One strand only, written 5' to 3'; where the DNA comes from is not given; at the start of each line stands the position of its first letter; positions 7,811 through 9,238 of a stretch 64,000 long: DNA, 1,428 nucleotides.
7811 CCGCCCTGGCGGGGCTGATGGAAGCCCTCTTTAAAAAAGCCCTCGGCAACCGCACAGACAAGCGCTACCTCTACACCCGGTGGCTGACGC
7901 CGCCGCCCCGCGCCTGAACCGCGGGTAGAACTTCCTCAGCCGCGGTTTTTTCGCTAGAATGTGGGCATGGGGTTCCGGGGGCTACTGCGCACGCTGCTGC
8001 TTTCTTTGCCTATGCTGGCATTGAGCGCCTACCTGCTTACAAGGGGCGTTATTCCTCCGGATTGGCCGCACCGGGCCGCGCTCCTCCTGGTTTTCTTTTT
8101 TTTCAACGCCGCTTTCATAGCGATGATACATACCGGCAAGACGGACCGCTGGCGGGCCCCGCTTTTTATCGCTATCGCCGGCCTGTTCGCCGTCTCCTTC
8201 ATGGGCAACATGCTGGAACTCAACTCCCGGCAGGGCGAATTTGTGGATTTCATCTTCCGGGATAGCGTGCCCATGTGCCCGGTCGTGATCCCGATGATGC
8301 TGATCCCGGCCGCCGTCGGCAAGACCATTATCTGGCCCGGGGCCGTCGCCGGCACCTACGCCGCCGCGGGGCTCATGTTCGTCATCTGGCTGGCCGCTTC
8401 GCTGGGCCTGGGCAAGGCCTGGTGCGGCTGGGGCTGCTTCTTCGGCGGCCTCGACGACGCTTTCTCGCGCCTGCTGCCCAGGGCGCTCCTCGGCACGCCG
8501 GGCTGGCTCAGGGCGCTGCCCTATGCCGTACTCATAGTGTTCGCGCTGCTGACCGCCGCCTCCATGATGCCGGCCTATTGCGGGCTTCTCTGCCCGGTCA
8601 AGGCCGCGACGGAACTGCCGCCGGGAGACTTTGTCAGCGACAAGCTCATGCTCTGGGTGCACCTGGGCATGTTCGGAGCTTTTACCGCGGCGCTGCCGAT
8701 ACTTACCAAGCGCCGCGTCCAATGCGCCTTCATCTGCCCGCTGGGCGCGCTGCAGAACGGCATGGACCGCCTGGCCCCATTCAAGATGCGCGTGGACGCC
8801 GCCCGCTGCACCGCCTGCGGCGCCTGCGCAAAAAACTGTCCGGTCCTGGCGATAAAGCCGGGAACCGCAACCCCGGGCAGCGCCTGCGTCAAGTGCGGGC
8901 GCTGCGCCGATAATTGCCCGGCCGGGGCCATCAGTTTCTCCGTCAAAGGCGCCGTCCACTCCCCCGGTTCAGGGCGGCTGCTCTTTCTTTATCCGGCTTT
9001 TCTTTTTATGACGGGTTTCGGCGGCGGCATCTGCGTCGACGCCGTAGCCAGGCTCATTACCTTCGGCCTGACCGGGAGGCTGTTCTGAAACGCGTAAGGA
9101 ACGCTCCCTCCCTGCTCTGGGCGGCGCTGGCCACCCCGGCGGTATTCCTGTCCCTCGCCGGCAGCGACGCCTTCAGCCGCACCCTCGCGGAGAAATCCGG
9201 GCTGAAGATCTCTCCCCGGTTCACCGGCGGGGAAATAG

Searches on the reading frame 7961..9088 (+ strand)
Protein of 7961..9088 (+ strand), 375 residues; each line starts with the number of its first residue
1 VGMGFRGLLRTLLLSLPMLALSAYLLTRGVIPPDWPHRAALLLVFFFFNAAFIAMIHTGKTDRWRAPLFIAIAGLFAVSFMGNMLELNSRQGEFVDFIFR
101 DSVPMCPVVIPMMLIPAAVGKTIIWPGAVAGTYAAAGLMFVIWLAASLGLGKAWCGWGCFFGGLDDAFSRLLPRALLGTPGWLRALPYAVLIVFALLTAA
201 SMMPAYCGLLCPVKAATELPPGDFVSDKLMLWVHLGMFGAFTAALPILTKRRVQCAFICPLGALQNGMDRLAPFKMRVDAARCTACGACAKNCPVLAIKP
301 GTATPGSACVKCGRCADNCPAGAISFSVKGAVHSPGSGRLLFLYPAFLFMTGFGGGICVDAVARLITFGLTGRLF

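Call 6: search_protein_families(library=ncbifam, proteins=[window:7961-9088:+], max_evalue=0.001)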
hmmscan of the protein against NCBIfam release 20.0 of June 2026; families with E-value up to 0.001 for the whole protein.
window:7961-9088:+ (375 aa): 36 families (the best 25 are shown)
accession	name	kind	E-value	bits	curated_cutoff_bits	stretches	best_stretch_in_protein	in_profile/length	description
NF007013.0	PRK09477.1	equivalog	3.4e-11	42.8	234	1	74-329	34-279/286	quinol dehydrogenase ferredoxin subunit NapH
TIGR02163.1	napH_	subfamily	4.2e-11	42.9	213.05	1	128-327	56-254/255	NapH/MauN family ferredoxin-type protein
NF058577.1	FdxA_fam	equivalog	8.2e-11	41.9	65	2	254-297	14-52/52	4Fe-4S ferredoxin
NF007382.0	PRK09898.1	equivalog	4e-10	39.6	213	1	251-325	127-199/208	ferredoxin-like protein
NF045874.1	Vhu_polyferre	exception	1.3e-09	37.3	600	1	253-359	36-137/381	F420-non-reducing hydrogenase associated-polyferredoxin VhuB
NF038196.1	ferrodoxin_EFR1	subfamily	3e-08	34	75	1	275-327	179-232/242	EFR1 family ferrodoxin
NF040864.1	HgcB_ferredoxin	equivalog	3.2e-07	30.1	99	1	254-299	21-62/93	mercury methylation ferredoxin HgcB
TIGR04105.1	FeFe_hydrog_B1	subfamily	1.2e-06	27.5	450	1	251-299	162-206/462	monomeric [FeFe] hydrogenase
NF040770.1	hetero_SS_HdrA2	exception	2.5e-06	25.9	1100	1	264-326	560-625/777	CoB-CoM heterodisulfide reductase HdrA2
TIGR01971.1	NuoI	subfamily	3.2e-06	26.7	113.05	1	255-301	50-101/121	NADH-quinone oxidoreductase, chain I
TIGR03287.1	methan_mark_16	hypoth_equivalog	1.1e-05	24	363.95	1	277-327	298-350/391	methanogenesis marker 16 metalloprotein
NF043069.1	T4HPD_activ_SAM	equivalog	2e-05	24.1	425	1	275-324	45-97/299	trans-4-hydroxy-L-proline dehydratase activase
NF040684.1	PorD_Arch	equivalog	4.3e-05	23.5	120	1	253-299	38-80/85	pyruvate synthase subunit PorD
NF009053.0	PRK12387.1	subfamily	4.6e-05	23.2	204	0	255-299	46-91/180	formate hydrogenlyase complex iron-sulfur subunit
TIGR03336.1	IOR_alpha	equivalog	6.6e-05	21.4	650.9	1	273-324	542-595/595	indolepyruvate ferredoxin oxidoreductase subunit alpha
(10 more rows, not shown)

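Call 7: search_protein_families(library=pfam, proteins=[window:7961-9088:+], max_evalue=0.001)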
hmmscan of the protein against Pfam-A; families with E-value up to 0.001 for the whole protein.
window:7961-9088:+ (375 aa): 11 families
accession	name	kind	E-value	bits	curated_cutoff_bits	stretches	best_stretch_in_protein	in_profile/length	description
PF12801.12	Fer4_5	-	7.2e-10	39.1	22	2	136-175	5-44/48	4Fe-4S binding domain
PF12837.12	Fer4_6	-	2.2e-09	37.2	25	2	276-298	2-24/24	4Fe-4S binding domain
PF00037.32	Fer4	-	6.5e-09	35.7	21.1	2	277-299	2-24/24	4Fe-4S binding domain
PF12838.12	Fer4_7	-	9.9e-09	36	27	2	309-329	2-22/52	4Fe-4S dicluster domain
PF13484.11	Fer4_16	-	2.8e-07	31.7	30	1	309-327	2-20/66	4Fe-4S double cluster binding domain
PF13187.11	Fer4_9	-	3.3e-06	27.5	27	0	254-295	7-49/52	4Fe-4S dicluster domain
PF12797.12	Fer4_2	-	6.8e-06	26.1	24.5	1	275-295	2-22/22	4Fe-4S binding domain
PF25160.1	LdpA_Fe-S-bd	-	2.1e-05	24.7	27.6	1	255-299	9-44/49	LdpA Fe-S cluster-binding domain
PF14697.11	Fer4_21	-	3.4e-05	24.3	35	0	254-296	13-55/59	4Fe-4S dicluster domain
PF13183.11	Fer4_8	-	0.00023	22.1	27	0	280-298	2-20/68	4Fe-4S dicluster domain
PF13237.11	Fer4_10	-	0.00023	21.5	25.5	1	275-320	1-53/53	4Fe-4S dicluster domain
